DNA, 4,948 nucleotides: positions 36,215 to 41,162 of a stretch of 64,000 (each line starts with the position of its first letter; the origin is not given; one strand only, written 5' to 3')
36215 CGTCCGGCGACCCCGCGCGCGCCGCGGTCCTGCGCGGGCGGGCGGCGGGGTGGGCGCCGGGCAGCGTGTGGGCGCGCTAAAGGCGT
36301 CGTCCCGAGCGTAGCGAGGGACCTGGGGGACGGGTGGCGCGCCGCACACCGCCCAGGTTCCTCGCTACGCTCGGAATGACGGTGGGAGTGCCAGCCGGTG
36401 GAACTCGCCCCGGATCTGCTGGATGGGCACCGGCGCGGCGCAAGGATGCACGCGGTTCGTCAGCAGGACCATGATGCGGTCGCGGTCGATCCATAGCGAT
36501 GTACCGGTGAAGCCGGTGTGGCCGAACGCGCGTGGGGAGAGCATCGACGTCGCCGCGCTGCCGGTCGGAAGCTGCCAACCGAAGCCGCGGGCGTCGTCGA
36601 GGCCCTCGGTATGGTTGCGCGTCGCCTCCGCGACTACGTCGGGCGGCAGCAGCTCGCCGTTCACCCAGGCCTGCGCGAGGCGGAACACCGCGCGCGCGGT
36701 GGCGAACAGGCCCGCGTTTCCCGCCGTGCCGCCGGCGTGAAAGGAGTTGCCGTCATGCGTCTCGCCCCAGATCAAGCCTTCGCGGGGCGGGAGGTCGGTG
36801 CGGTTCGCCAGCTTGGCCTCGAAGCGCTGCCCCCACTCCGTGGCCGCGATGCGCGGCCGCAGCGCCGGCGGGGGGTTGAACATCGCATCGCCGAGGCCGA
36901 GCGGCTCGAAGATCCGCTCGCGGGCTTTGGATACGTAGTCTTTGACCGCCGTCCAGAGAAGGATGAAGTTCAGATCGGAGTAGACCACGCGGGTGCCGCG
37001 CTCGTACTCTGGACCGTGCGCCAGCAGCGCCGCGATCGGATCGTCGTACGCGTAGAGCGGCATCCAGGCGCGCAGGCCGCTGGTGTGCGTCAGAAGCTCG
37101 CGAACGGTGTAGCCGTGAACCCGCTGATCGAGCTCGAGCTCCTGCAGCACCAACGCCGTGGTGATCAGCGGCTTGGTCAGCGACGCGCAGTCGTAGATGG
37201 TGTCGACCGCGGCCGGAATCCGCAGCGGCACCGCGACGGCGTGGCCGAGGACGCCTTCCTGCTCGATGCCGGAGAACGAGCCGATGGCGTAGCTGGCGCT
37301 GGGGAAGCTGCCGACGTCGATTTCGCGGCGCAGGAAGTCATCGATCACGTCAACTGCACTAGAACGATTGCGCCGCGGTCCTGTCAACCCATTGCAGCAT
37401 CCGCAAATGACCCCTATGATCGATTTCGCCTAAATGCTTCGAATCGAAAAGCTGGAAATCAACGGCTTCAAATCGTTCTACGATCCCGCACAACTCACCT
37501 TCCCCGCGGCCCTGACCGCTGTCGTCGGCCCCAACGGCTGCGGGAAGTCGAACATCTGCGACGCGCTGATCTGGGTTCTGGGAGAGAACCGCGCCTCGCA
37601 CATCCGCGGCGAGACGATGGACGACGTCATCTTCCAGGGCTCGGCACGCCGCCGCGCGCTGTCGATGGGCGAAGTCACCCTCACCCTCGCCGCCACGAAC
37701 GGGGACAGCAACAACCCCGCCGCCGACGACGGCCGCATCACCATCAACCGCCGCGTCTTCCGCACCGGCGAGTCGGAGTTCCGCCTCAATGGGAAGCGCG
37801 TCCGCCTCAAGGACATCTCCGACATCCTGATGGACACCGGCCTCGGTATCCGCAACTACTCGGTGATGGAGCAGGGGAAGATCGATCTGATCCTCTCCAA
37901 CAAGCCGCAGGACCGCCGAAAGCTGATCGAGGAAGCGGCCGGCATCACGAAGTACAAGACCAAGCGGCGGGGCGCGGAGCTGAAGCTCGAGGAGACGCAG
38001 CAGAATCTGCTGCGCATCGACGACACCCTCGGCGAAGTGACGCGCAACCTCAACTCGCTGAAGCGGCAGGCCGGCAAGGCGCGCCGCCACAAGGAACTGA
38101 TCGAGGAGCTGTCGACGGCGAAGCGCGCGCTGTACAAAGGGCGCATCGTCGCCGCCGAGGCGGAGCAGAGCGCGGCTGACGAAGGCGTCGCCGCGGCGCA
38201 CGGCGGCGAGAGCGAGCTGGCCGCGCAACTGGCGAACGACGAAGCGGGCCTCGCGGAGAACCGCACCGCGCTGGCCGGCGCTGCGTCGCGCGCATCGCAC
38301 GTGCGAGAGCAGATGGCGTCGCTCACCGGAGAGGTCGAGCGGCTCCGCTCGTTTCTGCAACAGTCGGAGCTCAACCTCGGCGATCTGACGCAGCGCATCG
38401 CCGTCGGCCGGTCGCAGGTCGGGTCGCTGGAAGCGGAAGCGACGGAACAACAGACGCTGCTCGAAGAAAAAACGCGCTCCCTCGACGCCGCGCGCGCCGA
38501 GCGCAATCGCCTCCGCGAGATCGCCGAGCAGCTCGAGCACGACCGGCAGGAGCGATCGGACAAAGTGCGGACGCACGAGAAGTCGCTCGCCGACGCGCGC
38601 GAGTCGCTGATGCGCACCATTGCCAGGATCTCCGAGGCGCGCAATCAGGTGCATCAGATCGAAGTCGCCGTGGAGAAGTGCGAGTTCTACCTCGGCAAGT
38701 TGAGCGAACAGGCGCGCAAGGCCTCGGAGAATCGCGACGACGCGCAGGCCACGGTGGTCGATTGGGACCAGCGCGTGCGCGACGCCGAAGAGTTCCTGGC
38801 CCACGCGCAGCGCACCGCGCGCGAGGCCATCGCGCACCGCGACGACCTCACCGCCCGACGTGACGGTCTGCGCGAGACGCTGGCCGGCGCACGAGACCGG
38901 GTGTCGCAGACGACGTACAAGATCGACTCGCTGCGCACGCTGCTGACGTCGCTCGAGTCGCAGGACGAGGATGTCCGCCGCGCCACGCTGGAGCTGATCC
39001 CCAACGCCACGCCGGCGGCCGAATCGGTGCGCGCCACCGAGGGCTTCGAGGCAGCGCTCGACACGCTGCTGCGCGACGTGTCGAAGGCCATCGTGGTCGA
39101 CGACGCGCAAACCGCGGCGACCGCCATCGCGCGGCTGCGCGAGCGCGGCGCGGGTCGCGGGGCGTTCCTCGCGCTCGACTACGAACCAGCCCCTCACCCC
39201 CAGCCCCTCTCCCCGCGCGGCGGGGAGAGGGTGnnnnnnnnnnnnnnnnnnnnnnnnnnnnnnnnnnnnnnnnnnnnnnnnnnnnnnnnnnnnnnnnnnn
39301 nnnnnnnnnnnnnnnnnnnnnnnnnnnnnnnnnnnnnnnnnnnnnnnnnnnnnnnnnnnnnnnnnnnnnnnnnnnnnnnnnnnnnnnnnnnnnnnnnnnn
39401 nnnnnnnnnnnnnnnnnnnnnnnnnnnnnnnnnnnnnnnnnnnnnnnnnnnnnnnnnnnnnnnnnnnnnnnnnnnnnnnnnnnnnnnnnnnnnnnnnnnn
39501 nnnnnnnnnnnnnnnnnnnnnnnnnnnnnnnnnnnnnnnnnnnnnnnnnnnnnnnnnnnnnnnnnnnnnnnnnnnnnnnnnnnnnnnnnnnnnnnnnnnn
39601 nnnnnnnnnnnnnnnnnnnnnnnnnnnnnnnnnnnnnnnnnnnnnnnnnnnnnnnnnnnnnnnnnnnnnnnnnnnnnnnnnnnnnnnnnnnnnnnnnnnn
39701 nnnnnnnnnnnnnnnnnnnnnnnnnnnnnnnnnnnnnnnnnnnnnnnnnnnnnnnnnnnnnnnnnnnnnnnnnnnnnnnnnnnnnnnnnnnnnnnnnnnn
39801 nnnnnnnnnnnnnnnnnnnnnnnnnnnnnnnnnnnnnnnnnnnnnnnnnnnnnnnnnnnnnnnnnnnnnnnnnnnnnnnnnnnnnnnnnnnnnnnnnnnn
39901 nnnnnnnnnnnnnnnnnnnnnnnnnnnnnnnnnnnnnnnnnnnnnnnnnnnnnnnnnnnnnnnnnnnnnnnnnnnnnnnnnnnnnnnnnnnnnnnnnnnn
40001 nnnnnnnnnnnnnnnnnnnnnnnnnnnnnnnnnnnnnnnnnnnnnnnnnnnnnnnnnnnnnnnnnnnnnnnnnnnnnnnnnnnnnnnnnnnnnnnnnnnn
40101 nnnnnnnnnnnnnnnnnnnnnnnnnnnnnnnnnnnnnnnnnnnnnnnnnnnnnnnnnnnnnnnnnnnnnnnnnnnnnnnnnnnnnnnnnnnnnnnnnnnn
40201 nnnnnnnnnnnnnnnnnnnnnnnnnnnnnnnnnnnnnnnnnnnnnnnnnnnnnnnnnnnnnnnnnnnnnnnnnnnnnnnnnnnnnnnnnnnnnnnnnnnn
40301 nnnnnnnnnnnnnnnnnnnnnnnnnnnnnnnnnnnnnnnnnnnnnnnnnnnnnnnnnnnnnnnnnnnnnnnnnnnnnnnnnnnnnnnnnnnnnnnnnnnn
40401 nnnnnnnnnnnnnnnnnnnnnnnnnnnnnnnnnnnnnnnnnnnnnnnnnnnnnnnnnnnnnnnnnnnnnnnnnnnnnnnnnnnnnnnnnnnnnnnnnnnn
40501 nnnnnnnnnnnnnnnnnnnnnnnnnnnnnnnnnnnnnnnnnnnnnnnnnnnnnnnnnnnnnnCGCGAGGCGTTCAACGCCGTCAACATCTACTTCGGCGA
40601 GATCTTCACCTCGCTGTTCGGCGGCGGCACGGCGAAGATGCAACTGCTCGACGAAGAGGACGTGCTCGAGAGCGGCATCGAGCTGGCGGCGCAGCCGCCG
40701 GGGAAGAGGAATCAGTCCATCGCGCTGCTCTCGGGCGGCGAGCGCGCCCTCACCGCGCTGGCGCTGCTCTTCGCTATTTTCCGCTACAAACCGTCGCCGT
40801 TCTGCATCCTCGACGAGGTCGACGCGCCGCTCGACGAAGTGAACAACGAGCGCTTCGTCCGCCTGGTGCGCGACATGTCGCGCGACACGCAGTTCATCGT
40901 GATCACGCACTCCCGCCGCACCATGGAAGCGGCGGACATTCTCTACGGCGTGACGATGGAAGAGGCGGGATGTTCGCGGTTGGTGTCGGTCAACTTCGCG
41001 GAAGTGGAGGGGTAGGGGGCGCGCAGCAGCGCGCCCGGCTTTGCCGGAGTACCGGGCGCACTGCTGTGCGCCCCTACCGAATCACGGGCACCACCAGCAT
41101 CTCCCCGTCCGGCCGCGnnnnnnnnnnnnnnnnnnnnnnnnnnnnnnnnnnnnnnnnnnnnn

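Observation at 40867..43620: About 2.4-kb island inserted at the 3' end of smc, flanked by ~230-bp direct repeats whose smc-coding portion differs only at synonymous sites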

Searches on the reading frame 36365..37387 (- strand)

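Call 6: search_protein_families(library=pfam, proteins=[window:36365-37387:-], max_evalue=0.01)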
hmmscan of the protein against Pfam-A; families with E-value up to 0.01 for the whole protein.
window:36365-37387:- (340 aa): 1 family
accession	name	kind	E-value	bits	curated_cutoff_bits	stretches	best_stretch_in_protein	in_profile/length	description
PF00144.29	Beta-lactamase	-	1.2e-36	127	27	1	58-315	43-313/329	Beta-lactamase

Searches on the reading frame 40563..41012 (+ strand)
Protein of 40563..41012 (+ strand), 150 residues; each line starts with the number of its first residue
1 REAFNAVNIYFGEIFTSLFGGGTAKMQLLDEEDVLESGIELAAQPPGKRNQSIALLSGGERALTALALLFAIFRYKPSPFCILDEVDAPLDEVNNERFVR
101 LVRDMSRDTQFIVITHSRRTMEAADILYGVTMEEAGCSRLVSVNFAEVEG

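Call 21: find_related_loci(query=window:40563-41012:+, collection=metagenome_contigs, flank=10000)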
Query window:40563-41012:+ (150 aa) in metagenome_contigs; peptide patterns used: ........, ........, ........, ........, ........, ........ (x = any residue, [..] = any of these).
600 stretches matched a pattern (row limit reached: there are more); 409 encode a relative of the query (tblastn E <= 1e-3); the best 80 are kept; 80 distinct loci.
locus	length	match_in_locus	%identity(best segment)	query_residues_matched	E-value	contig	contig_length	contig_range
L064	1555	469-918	98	1-150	3e-105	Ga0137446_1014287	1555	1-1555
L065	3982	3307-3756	96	1-150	5e-98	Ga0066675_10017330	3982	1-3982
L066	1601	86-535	97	1-150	3e-103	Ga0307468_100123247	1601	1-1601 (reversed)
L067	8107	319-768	97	1-150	8e-97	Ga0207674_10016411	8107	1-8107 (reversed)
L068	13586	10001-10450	93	1-150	1e-95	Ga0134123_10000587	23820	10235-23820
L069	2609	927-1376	95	1-150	3e-98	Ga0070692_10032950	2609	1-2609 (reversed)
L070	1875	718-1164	93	1-149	8e-100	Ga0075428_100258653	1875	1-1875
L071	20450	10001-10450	92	1-150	4e-95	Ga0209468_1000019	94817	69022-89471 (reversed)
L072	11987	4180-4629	93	1-150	3e-94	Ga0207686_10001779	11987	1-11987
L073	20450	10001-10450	92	1-150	2e-94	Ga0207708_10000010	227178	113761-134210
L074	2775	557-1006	91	1-150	7e-96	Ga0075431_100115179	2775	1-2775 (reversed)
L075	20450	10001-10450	91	1-150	3e-93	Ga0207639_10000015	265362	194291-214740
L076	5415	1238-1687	91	1-150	2e-93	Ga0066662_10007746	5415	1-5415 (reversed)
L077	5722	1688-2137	91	1-150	2e-92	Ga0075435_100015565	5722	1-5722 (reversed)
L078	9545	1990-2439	91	1-150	3e-92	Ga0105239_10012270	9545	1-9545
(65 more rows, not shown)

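Call 59: find_related_loci(query=window:40563-41012:+, collection=viral_contigs, flank=10000)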
Query window:40563-41012:+ (150 aa) in viral_contigs; peptide patterns used: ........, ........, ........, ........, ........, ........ (x = any residue, [..] = any of these).
16 stretches matched a pattern, but none encodes a relative of the query by tblastn (E <= 1e-3).
